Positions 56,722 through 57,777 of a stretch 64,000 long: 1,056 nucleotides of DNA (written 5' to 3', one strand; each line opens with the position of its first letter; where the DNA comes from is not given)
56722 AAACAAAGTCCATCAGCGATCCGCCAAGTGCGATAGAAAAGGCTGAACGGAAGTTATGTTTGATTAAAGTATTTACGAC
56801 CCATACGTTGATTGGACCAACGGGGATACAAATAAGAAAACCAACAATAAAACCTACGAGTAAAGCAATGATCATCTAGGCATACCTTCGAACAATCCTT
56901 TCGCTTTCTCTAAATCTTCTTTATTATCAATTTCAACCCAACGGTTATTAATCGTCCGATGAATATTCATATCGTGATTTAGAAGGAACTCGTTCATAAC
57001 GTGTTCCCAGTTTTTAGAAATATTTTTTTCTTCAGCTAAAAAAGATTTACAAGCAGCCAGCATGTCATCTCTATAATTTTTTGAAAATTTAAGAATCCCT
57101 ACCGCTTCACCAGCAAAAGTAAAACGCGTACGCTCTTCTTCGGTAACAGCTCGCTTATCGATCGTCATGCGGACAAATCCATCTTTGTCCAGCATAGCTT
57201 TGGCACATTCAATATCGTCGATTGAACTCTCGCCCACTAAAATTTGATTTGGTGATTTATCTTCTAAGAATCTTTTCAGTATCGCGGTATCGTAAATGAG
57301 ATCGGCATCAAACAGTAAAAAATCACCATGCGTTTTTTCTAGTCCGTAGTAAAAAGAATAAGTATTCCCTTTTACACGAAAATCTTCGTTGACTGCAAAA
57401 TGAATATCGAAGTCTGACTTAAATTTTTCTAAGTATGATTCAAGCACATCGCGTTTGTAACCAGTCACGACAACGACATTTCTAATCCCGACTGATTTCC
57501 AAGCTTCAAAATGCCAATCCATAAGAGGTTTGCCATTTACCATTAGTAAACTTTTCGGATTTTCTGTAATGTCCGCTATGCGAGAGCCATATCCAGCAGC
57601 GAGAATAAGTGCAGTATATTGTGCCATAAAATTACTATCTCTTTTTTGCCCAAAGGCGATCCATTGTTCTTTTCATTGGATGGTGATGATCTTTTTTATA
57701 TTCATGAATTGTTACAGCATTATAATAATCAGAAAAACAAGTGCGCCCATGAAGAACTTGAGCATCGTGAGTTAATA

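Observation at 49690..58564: Eight-gene phosphonate (2-aminoethylphosphonate) biosynthesis and activation operon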

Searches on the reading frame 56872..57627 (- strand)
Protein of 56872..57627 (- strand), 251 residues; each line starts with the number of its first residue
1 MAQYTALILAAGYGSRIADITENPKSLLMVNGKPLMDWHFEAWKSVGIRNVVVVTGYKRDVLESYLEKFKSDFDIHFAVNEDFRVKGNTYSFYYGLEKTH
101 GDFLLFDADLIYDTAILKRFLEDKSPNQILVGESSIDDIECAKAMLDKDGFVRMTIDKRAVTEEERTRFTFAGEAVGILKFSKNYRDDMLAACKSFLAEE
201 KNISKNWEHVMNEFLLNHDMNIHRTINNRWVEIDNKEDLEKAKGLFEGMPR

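Call 3: search_protein_families(library=pfam, proteins=[window:56872-57627:-], max_evalue=0.01)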
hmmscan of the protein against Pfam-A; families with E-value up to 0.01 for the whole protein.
window:56872-57627:- (251 aa): 4 families
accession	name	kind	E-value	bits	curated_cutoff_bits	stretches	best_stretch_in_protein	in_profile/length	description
PF12804.13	NTP_transf_3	-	1e-14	55.5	27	1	6-133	1-122/160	MobA-like NTP transferase domain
PF00483.29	NTP_transferase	-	4.3e-09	36.8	21.2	1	6-124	2-128/245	Nucleotidyl transferase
PF01128.25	IspD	-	0.00057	20.1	27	1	6-60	3-55/221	2-C-methyl-D-erythritol 4-phosphate cytidylyltransferase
PF20202.4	DUF6564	-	0.00071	19.7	25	1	49-182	29-169/230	Domain of unknown function (DUF6564)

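Call 4: search_protein_families(library=ncbifam, proteins=[window:56872-57627:-], max_evalue=0.01)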
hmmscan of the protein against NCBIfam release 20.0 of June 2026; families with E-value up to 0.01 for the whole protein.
window:56872-57627:- (251 aa): 39 families (the best 25 are shown)
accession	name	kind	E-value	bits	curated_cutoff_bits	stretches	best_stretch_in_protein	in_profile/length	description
TIGR03992.1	Arch_glmU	subfamily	5.2e-19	68.4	292.1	1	5-159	2-153/393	bifunctional sugar-1-phosphate nucleotidylyltransferase/acetyltransferase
NF041135.1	IPPtranDIPPsyn_Thcocales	equivalog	1.9e-17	63.4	580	1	5-244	2-215/419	bifunctional L-myo-inositol-1-phosphate cytidylyltransferase/CDP-L-myo-inositol myo-inositolphosphotransferase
NF041313.1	UDPGP_AglF_Halo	equivalog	1.9e-16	60.2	400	1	5-158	2-158/234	UTP--glucose-1-phosphate uridylyltransferase AglF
NF045761.1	NAMPUrTaseMurU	equivalog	1.3e-12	48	250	1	6-184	3-180/226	N-acetylmuramate alpha-1-phosphate uridylyltransferase MurU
NF049965.1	GlMnHpPGnyltfHddC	equivalog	1.5e-11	44.3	300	1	5-160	2-154/221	D-glycero-D-manno-heptose 1-phosphate guanosyltransferase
NF045665.1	NTPtran_DVU1551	equivalog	4.5e-11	42.4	315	1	5-99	2-87/359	DVU_1551 family NTP transferase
NF010935.0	PRK14355.1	equivalog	7.3e-11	41.4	718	1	1-168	1-168/459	bifunctional UDP-N-acetylglucosamine diphosphorylase/glucosamine-1-phosphate N-acetyltransferase GlmU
NF010938.0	PRK14358.1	equivalog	7.3e-11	41.3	500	1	6-171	10-174/481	bifunctional N-acetylglucosamine-1-phosphate uridyltransferase/glucosamine-1-phosphate acetyltransferase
NF041173.1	Sug_nt_acttase_Thmprot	equivalog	2.7e-10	39.8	600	1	6-161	3-155/405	bifunctional sugar-1-phosphate nucleotidylyltransferase/acetyltransferase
NF038362.1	Sden_1164_fam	equivalog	5.3e-10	39.2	300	1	5-182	3-185/266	Sden_1164 family protein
TIGR01173.1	glmU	equivalog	1.8e-09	37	366.85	1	6-171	3-165/452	bifunctional UDP-N-acetylglucosamine diphosphorylase/glucosamine-1-phosphate N-acetyltransferase GlmU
NF010933.0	PRK14353.1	equivalog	8.7e-09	34.5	505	1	3-173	5-175/453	bifunctional UDP-N-acetylglucosamine diphosphorylase/glucosamine-1-phosphate N-acetyltransferase GlmU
TIGR02623.1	G1P_cyt_trans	equivalog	9.8e-09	35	300.25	1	6-80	3-81/255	glucose-1-phosphate cytidylyltransferase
TIGR01208.1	rmlA_long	equivalog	3e-08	33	320.25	1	6-116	2-114/353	glucose-1-phosphate thymidylyltransferase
TIGR01099.1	galU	equivalog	1.9e-07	30.9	326.8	1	6-68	4-67/261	UTP--glucose-1-phosphate uridylyltransferase GalU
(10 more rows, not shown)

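Call 29: search_solved_structures(query=window:56872-57627:-, max_evalue=0.01, show_alignments=2)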
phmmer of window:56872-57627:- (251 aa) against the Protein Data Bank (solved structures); distinct sequences matched with E-value up to 0.01: 25.
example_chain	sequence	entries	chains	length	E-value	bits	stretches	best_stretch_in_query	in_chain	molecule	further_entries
6pd1_A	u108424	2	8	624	1.4e-14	57.3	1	6-242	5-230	Nucleotidyl transferase/aminotransferase, class V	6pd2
1jyk_A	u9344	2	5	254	2.4e-13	53.2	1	5-109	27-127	CTP:phosphocholine Cytidylyltransferase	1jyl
9y3p_I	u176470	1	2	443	8.9e-09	38.3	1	3-116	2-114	Translation initiation factor eIF2B subunit gamma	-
6caj_J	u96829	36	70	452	9e-09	38.2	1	3-116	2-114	Translation initiation factor eIF-2B subunit gamma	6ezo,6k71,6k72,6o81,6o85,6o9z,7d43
7x8j_A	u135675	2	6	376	2e-07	33.9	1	5-98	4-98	Mannose-1-phosphate guanylyltransferase 1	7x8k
8yre_D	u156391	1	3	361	2.2e-07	33.7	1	6-98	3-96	Mannose-1-phosphate guanylyltransferase 1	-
1tzf_A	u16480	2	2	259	1.3e-06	31.2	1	5-80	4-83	Glucose-1-phosphate cytidylyltransferase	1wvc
5xhw_A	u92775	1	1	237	2e-06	30.6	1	3-157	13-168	Putative 6-deoxy-D-mannoheptose pathway protein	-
6jq8_A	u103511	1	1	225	2.6e-06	30.2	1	4-158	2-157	Putative 6-deoxy-D-mannoheptose pathway protein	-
4y7t_A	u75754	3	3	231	1.4e-05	27.8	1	6-68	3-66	Nucleotidyl transferase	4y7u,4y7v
7whr_B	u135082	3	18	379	1.7e-05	27.6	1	5-80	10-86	Nucleotidyl transferase family protein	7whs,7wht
5z09_A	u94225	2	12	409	2.4e-05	27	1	6-75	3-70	Dual sugar-1-phosphate nucleotidylyltransferase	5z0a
2ggo_A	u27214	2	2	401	3.5e-05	26.5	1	6-73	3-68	401aa long hypothetical glucose-1-phosphate thymidylyltransferase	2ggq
7d72_K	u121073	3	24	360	5.1e-05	26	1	6-113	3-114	Mannose-1-phosphate guanyltransferase beta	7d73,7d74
3juj_A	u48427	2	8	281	0.00017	24.3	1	7-68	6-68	UDP-glucose pyrophosphorylase (GalU)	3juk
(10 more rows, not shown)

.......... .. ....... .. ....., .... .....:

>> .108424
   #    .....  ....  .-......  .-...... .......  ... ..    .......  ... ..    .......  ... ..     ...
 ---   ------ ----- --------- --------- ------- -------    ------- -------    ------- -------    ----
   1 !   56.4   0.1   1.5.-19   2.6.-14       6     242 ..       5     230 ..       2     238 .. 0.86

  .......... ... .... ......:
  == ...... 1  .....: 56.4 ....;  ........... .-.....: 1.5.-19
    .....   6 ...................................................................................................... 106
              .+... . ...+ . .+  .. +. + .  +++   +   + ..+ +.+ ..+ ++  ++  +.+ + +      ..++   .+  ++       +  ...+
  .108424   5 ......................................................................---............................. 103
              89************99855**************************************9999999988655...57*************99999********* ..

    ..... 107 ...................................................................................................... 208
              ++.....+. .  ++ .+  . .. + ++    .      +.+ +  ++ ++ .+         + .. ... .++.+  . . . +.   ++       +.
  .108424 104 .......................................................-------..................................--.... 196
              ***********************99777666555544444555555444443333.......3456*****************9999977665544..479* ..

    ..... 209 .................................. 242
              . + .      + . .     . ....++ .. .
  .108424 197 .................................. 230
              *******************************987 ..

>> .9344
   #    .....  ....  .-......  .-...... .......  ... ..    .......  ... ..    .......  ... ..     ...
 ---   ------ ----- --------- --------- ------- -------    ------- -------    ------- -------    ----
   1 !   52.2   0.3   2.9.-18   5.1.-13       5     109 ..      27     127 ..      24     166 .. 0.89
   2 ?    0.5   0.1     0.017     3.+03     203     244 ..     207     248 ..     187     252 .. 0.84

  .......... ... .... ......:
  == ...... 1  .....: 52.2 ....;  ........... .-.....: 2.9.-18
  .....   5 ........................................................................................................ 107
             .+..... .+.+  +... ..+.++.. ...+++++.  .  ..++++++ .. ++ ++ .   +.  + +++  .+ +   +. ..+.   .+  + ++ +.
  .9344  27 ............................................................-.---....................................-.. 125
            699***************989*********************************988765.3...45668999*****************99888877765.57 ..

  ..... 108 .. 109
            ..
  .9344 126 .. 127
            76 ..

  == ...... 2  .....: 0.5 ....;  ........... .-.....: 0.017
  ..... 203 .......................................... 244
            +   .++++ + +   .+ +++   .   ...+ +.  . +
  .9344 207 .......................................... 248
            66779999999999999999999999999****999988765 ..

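Call 83: find_encoding_contigs(protein=window:56872-57627:-, flank=3000, max_places=10)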
Protein window:56872-57627:- (251 aa): 6 contigs read that carry it; 1 place shown.
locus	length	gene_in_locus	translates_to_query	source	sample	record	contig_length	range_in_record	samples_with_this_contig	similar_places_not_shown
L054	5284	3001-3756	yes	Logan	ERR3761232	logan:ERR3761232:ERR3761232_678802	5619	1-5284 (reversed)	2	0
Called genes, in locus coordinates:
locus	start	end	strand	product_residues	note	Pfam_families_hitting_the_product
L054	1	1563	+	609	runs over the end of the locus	PF00005:ABC_tran, PF02463:SMC_N (faint), PF03308:MeaB (faint), PF13555:AAA_29 (faint), PF01926:MMR_HSR1 (faint), PF13175:AAA_15 (faint), PF12848:ABC_tran_Xtn, PF00005:ABC_tran, +1 more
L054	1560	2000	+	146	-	PF09912:DUF2141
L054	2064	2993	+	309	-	PF02668:TauD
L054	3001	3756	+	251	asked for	PF00483:NTP_transferase, PF12804:NTP_transf_3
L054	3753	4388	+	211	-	PF01810:LysE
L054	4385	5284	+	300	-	?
